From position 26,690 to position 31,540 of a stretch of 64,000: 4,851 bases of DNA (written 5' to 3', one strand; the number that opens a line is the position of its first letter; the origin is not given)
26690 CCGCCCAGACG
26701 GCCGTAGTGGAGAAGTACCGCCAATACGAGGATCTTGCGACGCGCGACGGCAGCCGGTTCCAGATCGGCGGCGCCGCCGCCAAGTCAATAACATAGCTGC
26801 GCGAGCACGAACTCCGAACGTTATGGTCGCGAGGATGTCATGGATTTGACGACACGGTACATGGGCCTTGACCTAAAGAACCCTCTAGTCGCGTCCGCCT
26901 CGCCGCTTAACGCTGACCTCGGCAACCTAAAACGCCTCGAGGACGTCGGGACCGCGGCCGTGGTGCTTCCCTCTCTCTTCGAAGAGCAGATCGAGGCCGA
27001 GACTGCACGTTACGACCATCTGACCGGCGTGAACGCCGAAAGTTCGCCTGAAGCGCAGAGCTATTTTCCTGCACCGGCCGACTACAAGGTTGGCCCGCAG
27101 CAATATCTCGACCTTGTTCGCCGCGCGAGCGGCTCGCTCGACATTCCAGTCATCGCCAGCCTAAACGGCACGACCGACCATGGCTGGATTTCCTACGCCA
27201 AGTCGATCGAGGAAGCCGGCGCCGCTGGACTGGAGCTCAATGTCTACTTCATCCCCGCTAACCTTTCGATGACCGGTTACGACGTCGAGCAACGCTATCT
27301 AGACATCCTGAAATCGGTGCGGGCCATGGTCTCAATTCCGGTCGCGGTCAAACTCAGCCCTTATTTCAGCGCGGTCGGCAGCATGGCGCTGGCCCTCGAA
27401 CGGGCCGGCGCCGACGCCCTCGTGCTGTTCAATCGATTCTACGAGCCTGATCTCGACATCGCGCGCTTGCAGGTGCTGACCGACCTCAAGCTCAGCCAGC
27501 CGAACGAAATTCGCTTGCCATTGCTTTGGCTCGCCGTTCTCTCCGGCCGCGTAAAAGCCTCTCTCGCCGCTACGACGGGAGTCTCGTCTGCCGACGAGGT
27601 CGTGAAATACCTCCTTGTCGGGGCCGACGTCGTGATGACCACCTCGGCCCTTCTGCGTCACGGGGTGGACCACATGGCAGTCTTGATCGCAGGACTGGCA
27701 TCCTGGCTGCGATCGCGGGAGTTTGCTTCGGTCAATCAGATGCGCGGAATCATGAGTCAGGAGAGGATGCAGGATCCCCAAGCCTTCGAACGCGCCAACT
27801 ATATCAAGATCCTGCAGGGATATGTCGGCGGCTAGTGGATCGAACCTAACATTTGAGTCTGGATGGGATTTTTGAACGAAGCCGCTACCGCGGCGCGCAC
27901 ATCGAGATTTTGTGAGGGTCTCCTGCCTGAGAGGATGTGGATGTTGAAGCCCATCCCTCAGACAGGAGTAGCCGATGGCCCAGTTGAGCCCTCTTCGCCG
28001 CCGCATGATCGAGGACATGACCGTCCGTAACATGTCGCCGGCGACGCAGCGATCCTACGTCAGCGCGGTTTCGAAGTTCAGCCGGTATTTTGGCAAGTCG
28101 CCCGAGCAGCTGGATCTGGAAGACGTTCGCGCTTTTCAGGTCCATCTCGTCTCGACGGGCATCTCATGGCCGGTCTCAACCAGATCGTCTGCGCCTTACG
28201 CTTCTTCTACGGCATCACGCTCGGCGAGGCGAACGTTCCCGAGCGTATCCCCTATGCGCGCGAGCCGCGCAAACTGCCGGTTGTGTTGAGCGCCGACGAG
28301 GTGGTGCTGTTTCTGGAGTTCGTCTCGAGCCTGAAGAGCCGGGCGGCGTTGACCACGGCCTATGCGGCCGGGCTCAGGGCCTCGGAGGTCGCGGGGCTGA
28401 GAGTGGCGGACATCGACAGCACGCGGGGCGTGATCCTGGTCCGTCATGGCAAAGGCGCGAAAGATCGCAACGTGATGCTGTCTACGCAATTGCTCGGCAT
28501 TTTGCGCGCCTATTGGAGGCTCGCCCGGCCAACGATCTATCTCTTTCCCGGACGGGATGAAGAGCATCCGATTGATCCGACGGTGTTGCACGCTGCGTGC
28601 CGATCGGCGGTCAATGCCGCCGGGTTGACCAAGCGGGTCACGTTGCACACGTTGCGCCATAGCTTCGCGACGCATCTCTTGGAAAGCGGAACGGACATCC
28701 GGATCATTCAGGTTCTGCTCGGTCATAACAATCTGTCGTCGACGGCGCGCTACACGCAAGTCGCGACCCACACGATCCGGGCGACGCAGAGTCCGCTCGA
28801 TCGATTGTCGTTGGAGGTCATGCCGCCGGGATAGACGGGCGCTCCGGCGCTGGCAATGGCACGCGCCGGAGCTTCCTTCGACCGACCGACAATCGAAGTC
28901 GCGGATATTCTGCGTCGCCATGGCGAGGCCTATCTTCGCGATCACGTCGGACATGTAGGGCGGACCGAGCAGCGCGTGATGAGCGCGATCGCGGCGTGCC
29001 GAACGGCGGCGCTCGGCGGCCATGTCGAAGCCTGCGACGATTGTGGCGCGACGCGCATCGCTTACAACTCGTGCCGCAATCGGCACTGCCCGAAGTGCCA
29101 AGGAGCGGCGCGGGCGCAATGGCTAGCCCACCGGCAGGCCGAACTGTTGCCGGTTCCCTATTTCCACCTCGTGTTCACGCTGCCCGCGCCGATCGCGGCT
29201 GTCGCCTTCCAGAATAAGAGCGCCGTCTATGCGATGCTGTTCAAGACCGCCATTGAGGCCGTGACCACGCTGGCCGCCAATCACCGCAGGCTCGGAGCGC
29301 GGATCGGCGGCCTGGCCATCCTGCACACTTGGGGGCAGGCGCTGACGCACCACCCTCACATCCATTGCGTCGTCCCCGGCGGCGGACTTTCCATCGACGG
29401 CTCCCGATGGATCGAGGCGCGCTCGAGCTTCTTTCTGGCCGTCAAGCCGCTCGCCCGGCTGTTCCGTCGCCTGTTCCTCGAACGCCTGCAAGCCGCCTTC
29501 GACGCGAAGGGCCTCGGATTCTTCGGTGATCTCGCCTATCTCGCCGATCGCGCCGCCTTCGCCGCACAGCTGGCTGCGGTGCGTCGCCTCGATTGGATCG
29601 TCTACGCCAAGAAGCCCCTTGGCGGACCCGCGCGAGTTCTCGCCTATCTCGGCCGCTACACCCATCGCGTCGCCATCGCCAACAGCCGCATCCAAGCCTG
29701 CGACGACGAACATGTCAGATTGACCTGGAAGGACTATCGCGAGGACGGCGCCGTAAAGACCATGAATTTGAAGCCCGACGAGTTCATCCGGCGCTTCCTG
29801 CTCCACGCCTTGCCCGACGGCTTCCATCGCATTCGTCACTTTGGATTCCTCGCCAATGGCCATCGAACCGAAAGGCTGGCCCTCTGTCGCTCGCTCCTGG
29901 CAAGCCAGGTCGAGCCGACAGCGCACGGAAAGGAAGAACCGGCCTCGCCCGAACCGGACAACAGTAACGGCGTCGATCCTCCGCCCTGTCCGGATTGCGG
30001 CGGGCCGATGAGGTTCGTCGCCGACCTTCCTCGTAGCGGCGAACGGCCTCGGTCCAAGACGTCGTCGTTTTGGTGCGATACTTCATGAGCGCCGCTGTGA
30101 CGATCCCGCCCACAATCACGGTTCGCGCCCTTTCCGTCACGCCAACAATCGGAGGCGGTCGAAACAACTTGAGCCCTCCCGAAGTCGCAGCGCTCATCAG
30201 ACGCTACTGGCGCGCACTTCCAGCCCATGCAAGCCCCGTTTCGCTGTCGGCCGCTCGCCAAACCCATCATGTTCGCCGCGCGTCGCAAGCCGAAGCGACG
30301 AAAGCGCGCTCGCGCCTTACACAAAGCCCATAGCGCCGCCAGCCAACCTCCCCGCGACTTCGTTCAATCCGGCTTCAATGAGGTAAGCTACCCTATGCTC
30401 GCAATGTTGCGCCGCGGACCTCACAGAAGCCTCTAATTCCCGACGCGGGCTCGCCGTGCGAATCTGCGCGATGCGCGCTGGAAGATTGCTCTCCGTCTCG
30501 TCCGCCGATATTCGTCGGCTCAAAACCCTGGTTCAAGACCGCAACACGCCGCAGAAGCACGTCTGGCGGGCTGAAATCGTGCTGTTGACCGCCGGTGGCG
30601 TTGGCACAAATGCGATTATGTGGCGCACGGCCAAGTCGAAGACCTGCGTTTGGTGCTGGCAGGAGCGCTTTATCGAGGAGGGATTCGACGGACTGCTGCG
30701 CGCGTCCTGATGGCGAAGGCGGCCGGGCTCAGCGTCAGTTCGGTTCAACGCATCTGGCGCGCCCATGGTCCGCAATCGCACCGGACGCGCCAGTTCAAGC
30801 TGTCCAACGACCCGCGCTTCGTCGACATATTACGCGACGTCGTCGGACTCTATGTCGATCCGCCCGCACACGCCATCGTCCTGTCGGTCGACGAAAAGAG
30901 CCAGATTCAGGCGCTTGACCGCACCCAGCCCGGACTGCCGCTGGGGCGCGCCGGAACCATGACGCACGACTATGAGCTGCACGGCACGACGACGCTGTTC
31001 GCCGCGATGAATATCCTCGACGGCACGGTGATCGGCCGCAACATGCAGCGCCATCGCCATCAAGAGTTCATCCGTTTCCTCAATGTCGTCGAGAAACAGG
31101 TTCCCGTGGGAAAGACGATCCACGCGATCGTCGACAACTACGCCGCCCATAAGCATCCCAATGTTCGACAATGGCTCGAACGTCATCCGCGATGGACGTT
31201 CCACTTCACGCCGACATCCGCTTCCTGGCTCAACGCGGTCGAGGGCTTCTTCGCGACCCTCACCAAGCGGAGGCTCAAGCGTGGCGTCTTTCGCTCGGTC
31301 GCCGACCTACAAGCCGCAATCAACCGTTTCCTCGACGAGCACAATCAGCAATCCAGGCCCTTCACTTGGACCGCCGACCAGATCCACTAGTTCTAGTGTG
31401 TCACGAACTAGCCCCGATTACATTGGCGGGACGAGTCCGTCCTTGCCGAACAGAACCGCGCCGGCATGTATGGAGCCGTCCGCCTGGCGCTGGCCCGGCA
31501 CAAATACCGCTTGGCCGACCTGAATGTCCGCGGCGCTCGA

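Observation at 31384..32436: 1.05-kb cassette bounded by a 22/23-bp inverted repeat and carrying one intact secreted-protein gene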

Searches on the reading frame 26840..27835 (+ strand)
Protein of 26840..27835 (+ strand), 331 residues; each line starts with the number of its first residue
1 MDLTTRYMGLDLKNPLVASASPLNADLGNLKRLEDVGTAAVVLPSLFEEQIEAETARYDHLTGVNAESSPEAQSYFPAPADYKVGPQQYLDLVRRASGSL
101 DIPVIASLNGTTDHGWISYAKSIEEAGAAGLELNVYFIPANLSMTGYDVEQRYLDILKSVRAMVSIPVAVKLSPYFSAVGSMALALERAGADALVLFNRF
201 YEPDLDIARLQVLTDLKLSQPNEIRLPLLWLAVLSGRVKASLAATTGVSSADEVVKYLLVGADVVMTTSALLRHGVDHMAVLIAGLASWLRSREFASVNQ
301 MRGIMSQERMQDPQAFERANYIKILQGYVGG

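Call 5: search_protein_families(library=pfam, proteins=[window:26840-27835:+], max_evalue=0.01)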
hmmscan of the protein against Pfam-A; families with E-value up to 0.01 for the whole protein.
window:26840-27835:+ (331 aa): 1 family
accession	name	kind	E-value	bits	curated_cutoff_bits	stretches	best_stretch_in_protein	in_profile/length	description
PF01180.27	DHO_dh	-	6.8e-08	32.5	27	1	97-289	90-290/291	Dihydroorotate dehydrogenase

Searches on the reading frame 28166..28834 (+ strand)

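Call 5: search_protein_families(library=pfam, proteins=[window:28166-28834:+], max_evalue=0.01)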
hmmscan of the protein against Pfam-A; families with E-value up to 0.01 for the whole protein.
window:28166-28834:+ (222 aa): 1 family
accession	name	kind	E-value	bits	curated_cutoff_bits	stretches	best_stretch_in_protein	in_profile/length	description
PF00589.27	Phage_integrase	-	5.5e-38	130.9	27.1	1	40-201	2-170/172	Phage integrase family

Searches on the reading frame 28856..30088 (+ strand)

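Call 5: search_protein_families(library=pfam, proteins=[window:28856-30088:+], max_evalue=0.01)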
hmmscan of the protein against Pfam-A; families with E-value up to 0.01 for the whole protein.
window:28856-30088:+ (410 aa): 2 families
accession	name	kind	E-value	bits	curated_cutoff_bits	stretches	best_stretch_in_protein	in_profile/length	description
PF04986.18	Y2_Tnp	-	1.4e-60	204.9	20.9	1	151-336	1-179/183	Putative transposase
PF14319.11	Zn_Tnp_IS91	-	2.4e-34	117.6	26.3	1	18-109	1-90/90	Transposase zinc-binding domain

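Call 17: search_protein_families(library=ncbifam, proteins=[window:28856-30088:+], max_evalue=0.01)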
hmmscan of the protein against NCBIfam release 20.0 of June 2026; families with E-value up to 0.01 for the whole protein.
window:28856-30088:+ (410 aa): 1 family
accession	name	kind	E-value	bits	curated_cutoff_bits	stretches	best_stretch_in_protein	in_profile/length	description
NF033538.2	transpos_IS91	equivalog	2e-127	425.1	125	1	14-383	1-355/356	IS91 family transposase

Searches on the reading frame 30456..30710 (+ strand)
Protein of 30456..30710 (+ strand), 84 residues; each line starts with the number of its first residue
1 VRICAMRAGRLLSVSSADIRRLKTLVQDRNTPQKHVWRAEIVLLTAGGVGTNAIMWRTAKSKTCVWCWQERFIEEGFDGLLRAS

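Call 5: search_protein_families(library=pfam, proteins=[window:30456-30710:+], max_evalue=0.01)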
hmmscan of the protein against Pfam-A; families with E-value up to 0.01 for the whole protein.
window:30456-30710:+ (84 aa): 2 families
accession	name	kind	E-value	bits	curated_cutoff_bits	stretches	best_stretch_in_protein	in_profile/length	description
PF13384.12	HTH_23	-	3.7e-05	23.9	24.6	1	35-81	4-50/50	Homeodomain-like domain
PF13551.12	HTH_29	-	0.0025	18.3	28.1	1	38-82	1-46/64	Winged helix-turn helix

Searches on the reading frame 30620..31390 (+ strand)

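Call 5: search_protein_families(library=pfam, proteins=[window:30620-31390:+], max_evalue=0.01)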
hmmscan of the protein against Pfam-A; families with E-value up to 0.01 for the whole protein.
window:30620-31390:+ (256 aa): 1 family
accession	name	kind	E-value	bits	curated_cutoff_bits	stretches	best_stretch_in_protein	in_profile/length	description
PF13358.12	DDE_3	-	1.1e-14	55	28.6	1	107-230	22-145/146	DDE superfamily endonuclease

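Call 17: search_protein_families(library=ncbifam, proteins=[window:30620-31390:+], max_evalue=0.01)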
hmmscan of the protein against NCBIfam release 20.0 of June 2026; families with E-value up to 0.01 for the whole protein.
window:30620-31390:+ (256 aa): 3 families
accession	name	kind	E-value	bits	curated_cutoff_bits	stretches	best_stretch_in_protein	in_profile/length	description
NF033545.0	transpos_IS630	equivalog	2.2e-52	178.4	100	1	35-242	94-299/299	IS630 family transposase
NF033516.0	transpos_IS3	equivalog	9.3e-08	31.7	160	1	126-244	235-354/369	IS3 family transposase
NF033577.2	transpos_IS481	equivalog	1.8e-07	30.9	224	1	21-244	78-269/284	IS481 family transposase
